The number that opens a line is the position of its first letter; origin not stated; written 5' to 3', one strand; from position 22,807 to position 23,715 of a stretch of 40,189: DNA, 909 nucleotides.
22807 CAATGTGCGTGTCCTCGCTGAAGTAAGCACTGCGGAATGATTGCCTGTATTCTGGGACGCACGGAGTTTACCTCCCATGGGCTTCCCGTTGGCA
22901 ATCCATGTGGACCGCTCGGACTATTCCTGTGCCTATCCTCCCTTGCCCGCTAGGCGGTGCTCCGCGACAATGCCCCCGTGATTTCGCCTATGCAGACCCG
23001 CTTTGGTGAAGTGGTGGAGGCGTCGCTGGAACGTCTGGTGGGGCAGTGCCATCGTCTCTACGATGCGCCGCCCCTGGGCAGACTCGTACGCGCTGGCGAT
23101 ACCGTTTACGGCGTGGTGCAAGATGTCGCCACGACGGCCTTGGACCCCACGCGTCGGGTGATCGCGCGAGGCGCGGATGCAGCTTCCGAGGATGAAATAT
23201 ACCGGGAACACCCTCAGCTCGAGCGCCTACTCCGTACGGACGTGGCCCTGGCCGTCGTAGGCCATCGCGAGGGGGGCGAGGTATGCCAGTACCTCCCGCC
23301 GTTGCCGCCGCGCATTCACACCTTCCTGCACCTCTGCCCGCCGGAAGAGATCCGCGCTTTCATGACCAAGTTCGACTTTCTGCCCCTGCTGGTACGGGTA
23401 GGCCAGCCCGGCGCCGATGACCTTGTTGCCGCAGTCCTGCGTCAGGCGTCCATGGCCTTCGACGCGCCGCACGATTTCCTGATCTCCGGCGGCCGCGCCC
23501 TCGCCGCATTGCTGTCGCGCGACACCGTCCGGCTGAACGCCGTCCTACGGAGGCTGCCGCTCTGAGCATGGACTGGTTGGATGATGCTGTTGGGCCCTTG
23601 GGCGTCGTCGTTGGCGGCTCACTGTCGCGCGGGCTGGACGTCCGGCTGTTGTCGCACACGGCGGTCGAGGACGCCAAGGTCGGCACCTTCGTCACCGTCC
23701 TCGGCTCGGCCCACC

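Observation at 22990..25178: Translationally coupled pair of a HAS-barrel-only protein and a HerA/DUF87 ATPase, with no NurA or other nuclease partner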

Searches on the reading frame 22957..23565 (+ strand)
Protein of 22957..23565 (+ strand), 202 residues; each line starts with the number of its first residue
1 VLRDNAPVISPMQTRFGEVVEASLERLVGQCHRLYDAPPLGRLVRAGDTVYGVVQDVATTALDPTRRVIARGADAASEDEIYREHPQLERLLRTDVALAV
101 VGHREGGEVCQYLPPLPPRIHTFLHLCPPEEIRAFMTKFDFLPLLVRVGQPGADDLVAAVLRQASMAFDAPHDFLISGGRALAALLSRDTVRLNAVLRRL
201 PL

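Call 3: search_protein_families(library=pfam, proteins=[window:22957-23565:+], max_evalue=1)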
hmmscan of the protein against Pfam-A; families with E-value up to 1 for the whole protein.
window:22957-23565:+ (202 aa): 0 families

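Call 4: search_protein_families(library=ncbifam, proteins=[window:22957-23565:+], max_evalue=1)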
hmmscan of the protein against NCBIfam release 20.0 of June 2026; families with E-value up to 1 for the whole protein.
window:22957-23565:+ (202 aa): 1 family
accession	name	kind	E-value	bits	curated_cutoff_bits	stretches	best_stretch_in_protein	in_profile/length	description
TIGR02322.1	phosphon_PhnN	equivalog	0.15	11.8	156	1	48-89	15-58/179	phosphonate metabolism protein/1,5-bisphosphokinase (PRPP-forming) PhnN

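Call 7: search_solved_structures(query=window:22990-23565:+, max_evalue=10, show_alignments=2)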
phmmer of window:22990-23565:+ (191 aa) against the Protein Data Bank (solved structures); distinct sequences matched with E-value up to 10: 1.
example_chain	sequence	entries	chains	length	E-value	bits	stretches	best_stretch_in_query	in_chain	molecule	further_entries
5bu9_A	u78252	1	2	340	0.45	13.6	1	26-66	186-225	Beta-N-acetylhexosaminidase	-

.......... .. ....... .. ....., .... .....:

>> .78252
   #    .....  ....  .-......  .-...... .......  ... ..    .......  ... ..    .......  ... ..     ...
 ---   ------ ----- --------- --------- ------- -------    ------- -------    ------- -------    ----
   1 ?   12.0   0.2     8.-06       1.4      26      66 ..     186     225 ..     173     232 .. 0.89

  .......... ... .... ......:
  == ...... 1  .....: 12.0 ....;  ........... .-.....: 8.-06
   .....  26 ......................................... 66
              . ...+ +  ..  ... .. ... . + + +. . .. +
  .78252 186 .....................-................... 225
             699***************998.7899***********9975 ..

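Call 9: search_protein_families(library=padloc, proteins=[window:22957-23565:+], max_evalue=1)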
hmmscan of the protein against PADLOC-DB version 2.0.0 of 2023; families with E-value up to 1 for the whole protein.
window:22957-23565:+ (202 aa): 0 families

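Call 10: find_homologous_proteins(query=window:22990-23565:+, max_evalue=0.001)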
Query window:22990-23565:+ (191 aa): 446 proteins with E <= 0.001 among 7831 candidates; the best 120 are listed.
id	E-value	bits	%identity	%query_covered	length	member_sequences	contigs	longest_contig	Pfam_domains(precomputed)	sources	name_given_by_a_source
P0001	3.3e-120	417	100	100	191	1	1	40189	-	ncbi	-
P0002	4.1e-92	325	79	99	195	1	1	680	-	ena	-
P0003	6.0e-90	318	78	98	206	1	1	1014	-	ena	-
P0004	5.2e-83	295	71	100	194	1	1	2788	-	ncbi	-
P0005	3.1e-81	290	71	100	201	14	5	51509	-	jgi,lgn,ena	-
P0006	3.5e-81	290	69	99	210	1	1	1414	-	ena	-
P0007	5.4e-81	289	72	98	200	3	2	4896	-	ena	-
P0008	3.5e-80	286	71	97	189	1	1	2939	-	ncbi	ncbi:MAG: hypothetical protein WD533_08675, partial [Dehalococcoidia bacterium]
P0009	5.3e-79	282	69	98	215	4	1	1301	-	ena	-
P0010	1.9e-78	281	69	99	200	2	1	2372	-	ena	-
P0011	2.1e-78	280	68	99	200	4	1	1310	-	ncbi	-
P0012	2.4e-78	280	68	98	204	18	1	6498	-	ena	-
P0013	3.1e-78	280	70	99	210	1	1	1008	-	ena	-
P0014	3.3e-78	280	68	99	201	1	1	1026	-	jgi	jgi:hypothetical protein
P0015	3.4e-78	280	68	99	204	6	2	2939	-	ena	-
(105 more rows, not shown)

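Call 13: find_related_loci(query=A1, collection=genome_contigs, flank=8000)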
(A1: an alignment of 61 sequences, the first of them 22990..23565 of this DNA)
Query A1 (191 aa) in genome_contigs; peptide patterns used: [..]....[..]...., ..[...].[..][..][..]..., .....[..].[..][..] (x = any residue, [..] = any of these).
460 stretches matched a pattern; 127 encode a relative of the query (tblastn E <= 1e-3); the best 80 are kept; 80 distinct loci.
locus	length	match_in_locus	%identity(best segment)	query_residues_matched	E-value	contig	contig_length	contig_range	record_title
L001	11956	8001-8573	71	1-191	5e-86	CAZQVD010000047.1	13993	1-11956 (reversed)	MAG TPA_asm: uncultured Dehalococcoidia bacterium isolate SRP092902_co1_200 genome assembly, contig: NODE_6953_length_13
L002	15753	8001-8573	68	3-191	1e-83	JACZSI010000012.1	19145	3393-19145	MAG: Chloroflexota bacterium isolate B10T3L14 B10T3L14_NODE1663, whole genome shotgun sequence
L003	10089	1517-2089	68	3-191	3e-81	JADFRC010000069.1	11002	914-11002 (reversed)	MAG: Chloroflexota bacterium isolate B83T1L10 B83T1L10_NODE9834, whole genome shotgun sequence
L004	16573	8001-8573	66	3-191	1e-78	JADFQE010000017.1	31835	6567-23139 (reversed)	MAG: Chloroflexota bacterium isolate B78T1L10 B78T1L10_NODE1622, whole genome shotgun sequence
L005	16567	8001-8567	63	3-191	9e-78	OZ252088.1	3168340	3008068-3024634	MAG: Dehalococcoidia bacterium isolate 7426c3d5-a751-4d37-bde8-e0e91f06c8c3 genome assembly, chromosome: 1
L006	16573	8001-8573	65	3-191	2e-76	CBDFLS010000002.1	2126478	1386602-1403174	MAG: Dehalococcoidia bacterium isolate df57f459-227b-4f39-ad12-54dc11208998 genome assembly, contig: contig_2, whole gen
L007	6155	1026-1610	62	3-191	6e-76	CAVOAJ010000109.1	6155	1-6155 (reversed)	MAG: Dehalococcoidia bacterium isolate CBN3_323.8 genome assembly, contig: Ga0302135_10007708, whole genome shotgun sequ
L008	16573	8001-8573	62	1-191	1e-75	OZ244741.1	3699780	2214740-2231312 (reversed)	MAG: Dehalococcoidia bacterium isolate 3ca8c83b-605f-4fcd-bc6c-fe95b3c2bdbe genome assembly, chromosome: 1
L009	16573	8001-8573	62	1-191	2e-75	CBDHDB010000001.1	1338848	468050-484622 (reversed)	MAG: Dehalococcoidia bacterium isolate 822cf7f2-f088-4de1-b96c-ebc5a35fe4d4 genome assembly, contig: contig_1, whole gen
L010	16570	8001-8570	65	4-191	5e-74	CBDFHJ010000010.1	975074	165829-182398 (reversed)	MAG: Dehalococcoidia bacterium isolate 26e14fec-4fdf-4894-a6de-8c85e4a33ace genome assembly, contig: contig_10, whole ge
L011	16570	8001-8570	67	2-191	3e-73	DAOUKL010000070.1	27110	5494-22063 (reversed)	MAG TPA_asm: Dehalococcoidia bacterium isolate S5_327 k113_348727, whole genome shotgun sequence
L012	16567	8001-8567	61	3-191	3e-73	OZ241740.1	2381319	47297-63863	MAG: Dehalococcoidia bacterium isolate 2a701ac0-cd12-4bd3-a765-5d076d8969a5 genome assembly, chromosome: 1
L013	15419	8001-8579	62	4-191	3e-71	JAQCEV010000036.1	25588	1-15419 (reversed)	MAG: Chloroflexota bacterium isolate casp40-mb.130 NODE_4562_length_25588_cov_0.091804, whole genome shotgun sequence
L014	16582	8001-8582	60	3-191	4e-71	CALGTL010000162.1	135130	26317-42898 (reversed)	MAG TPA_asm: uncultured Dehalococcoidia bacterium isolate ERR2206752_bin.53_CONCOCT_v1.1_MAG genome assembly, contig: ER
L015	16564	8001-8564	61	4-191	5e-71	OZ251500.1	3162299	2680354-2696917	MAG: Dehalococcoidia bacterium isolate 04e6ab6d-c5ba-4423-8fa6-d9e5227a47fe genome assembly, chromosome: 1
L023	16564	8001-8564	59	4-191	5e-69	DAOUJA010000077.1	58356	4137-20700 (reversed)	MAG TPA_asm: Dehalococcoidia bacterium isolate S32_235 k113_2199712, whole genome shotgun sequence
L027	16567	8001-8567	59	3-191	1e-68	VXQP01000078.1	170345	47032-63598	MAG: Chloroflexi bacterium isolate SB0664_bin_11 NODE_75_length_170345_cov_23.130378, whole genome shotgun sequence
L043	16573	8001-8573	65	4-191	6e-63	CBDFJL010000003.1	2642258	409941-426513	MAG: Dehalococcoidia bacterium isolate aa735394-dba7-44a2-a9d0-1426c82cf8c7 genome assembly, contig: contig_3, whole gen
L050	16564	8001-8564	52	4-189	5e-55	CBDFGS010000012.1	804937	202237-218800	MAG: Dehalococcoidia bacterium isolate 59cce99e-a588-4de2-b07e-a8077d89f863 genome assembly, contig: contig_12, whole ge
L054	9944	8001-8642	47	4-189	2e-53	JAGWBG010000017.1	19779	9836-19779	MAG: Dehalococcoidia bacterium isolate 277c_27 scaffold_6596, whole genome shotgun sequence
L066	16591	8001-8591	48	4-189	4e-50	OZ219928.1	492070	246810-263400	MAG: Dehalococcoidia bacterium isolate d5105c1e-37dd-4811-a55b-ed3c3c49e222 genome assembly, chromosome: 2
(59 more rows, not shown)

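Call 17: predict_structure(alignment_id=A1)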
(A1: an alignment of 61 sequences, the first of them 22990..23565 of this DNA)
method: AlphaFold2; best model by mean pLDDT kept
length: 191 residues; sequences in the alignment: 61
mean_pLDDT: 93.4   pTM: 0.88
mean pLDDT of the five models: 93.4, 92.9, 91.9, 91.6, 91.2
residues with pLDDT >= 90: 153; 70-90: 34; 50-70: 4; < 50: 0
segments of 3 or more residues with pLDDT < 50: none
pLDDT, mean of each block of 10 residues (from residue 1): 89 97 94 97 95 83 90 87 97 94 97 97 96 84 93 98 97 94 93 85
secondary structure, 60 per line:
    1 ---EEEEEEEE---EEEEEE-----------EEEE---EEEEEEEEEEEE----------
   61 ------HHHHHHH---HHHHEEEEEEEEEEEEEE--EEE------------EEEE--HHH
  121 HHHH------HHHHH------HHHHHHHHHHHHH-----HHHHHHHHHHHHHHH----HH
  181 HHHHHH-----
elements in order: E4-11 E15-20 E32-35 E39-50 H67-73 H77-80 E81-94 E97-99 E112-115 H118-124 H131-135 H142-154 H160-174 H179-186

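Call 21: fold_search(model_id=the predicted structure, library=pdb)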
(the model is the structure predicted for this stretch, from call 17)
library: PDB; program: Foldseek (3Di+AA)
matches with E <= 10: 555; with E <= 0.001: 39
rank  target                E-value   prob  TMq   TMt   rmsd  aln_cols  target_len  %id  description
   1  4d2i_A                9.6e-07  1.00  0.42  0.19   9.7       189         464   13  Crystal structure of the HerA hexameric DNA translocase from Sulfolobus solfataricus bound to AMP-PNP (released 2014-12-03)
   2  4d2i_B                1.5e-06  1.00  0.41  0.18   6.4       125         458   16  Crystal structure of the HerA hexameric DNA translocase from Sulfolobus solfataricus bound to AMP-PNP (released 2014-12-03)
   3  9x1m_A                2.7e-06  1.00  0.47  0.17   9.5       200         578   14  The cryo-EM structure of HerA-NurA complex with AMPPNP and dsDNA from Thermococcus kodakarensis (released 2026-02-04)
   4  9x1l_A                6.0e-06  1.00  0.42  0.16   6.1       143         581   15  The cryo-EM structure of HerA-NurA complex with AMPPNP from Thermococcus kodakarensis (released 2026-02-04)
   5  8yhx_A                2.7e-05  1.00  0.42  0.15   6.8       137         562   12  Cryo-EM structure of the trimeric HerA (released 2024-11-06)
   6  9c1n_R                5.7e-05  1.00  0.42  0.15   4.7       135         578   16  HerA-DUF4297 assembly 2 (released 2025-06-04)
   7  8zir_P                1.3e-04  1.00  0.39  0.15   4.1       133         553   14  DUF4297-HerA complex (released 2025-03-12)
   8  8zit_Q                1.4e-04  1.00  0.40  0.14   4.1       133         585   15  DUF4297-HerA complex with DNA and ATPgamaS (released 2025-03-12)
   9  9c1m_Q                1.7e-04  1.00  0.43  0.15   4.9       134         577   15  HerA-DUF assembly 1 (released 2025-06-04)
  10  8ziq_O                1.7e-04  1.00  0.43  0.15   3.3       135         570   16  HerA-DUF4297 complex with DNA (released 2025-03-12)
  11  8wet_A                1.7e-04  1.00  0.44  0.16   6.1       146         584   14  The cryo-EM structure of TdpAB complex (released 2025-01-22)
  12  8zis_B                1.8e-04  1.00  0.39  0.14   3.9       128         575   16  HerA Hexamer (released 2025-03-12)
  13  8sub_O                2.0e-04  1.00  0.40  0.14   3.6       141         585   16  E. coli SIR2-HerA complex (dodecamer SIR2 pentamer HerA) (released 2023-12-27)
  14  8zit_O                2.4e-04  1.00  0.38  0.14   4.1       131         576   14  DUF4297-HerA complex with DNA and ATPgamaS (released 2025-03-12)
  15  8zir_M                3.0e-04  1.00  0.42  0.16   3.5       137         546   14  DUF4297-HerA complex (released 2025-03-12)
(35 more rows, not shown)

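Call 22: search_protein_families(library=pfam, proteins=[L050:6249-7463:+, L043:11765-12835:+, L066:12670-13530:-, L027:10218-11219:+, L023:6823-7944:-, L054:4879-6744:+], max_evalue=0.01)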
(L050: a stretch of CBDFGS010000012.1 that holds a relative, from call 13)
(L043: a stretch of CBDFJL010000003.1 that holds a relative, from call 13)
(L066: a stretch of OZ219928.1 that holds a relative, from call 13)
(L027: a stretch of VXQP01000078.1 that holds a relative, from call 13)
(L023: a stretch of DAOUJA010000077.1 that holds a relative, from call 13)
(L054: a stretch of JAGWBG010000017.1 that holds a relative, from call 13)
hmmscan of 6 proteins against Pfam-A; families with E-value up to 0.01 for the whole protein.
L050:6249-7463:+ (404 aa): 1 family
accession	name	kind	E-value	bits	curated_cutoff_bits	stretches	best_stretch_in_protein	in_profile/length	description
PF09376.16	NurA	-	3.2e-22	79.7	21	1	82-367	2-254/254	NurA domain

L043:11765-12835:+ (356 aa): 5 families
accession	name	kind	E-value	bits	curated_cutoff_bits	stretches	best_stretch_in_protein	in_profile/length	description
PF02812.23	ELFV_dehydrog_N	-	1.8e-30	105.8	25.3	1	23-131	19-128/129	Glu/Leu/Phe/Val dehydrogenase, dimerisation domain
PF00208.27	ELFV_dehydrog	-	1.1e-23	84.6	23.4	2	212-350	89-233/241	Glutamate/Leucine/Phenylalanine/Valine dehydrogenase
PF02826.25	2-Hacid_dh_C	-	3e-06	27.2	25.1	1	165-236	28-97/178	D-isomer specific 2-hydroxyacid dehydrogenase, NAD binding domain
PF00670.27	AdoHcyase_NAD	-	0.00082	20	27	1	168-227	17-76/162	S-adenosyl-L-homocysteine hydrolase, NAD binding domain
PF07991.19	KARI_N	-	0.0023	18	20.6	1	171-227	2-58/165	Acetohydroxy acid isomeroreductase, NADPH-binding domain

L066:12670-13530:- (286 aa): 1 family
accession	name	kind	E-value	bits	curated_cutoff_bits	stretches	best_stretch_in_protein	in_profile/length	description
PF01261.30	AP_endonuc_2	-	1.9e-45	155.9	31.1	1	17-265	1-233/249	Xylose isomerase-like TIM barrel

L027:10218-11219:+ (333 aa): 1 family
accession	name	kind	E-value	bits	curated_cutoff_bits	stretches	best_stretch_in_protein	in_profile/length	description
PF03706.18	LPG_synthase_TM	-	2.1e-31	110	33.4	1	21-303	4-300/302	Lysylphosphatidylglycerol synthase TM region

L023:6823-7944:- (373 aa): 1 family
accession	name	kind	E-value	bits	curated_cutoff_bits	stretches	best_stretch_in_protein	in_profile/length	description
PF02581.23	TMP-TENI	-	1.7e-50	171.3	27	1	167-350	1-180/180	Thiamine monophosphate synthase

L054:4879-6744:+ (621 aa): 6 families
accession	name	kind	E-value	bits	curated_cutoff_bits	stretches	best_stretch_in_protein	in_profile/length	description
PF00009.33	GTP_EFTU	-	1.2e-32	113.5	26.5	1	3-158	5-178/188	Elongation factor Tu GTP binding domain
PF09107.17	SelB-wing_3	-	2.3e-20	72.3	23.2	1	575-620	2-47/47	Elongation factor SelB, winged helix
PF03144.31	GTP_EFTU_D2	-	1.8e-12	47.9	30.3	1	192-259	1-73/73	Elongation factor Tu domain 2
PF25461.1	Beta-barrel_SelB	-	2.3e-12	47.5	27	1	276-354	6-78/80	Selenocysteine-specific elongation factor, beta-barrel domain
PF09106.17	SelB-wing_2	-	3.4e-12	46.7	22.3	1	450-502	3-57/57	Elongation factor SelB, winged helix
PF01926.29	MMR_HSR1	-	6.5e-06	26.7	21.9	1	4-111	2-110/113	50S ribosome-binding GTPase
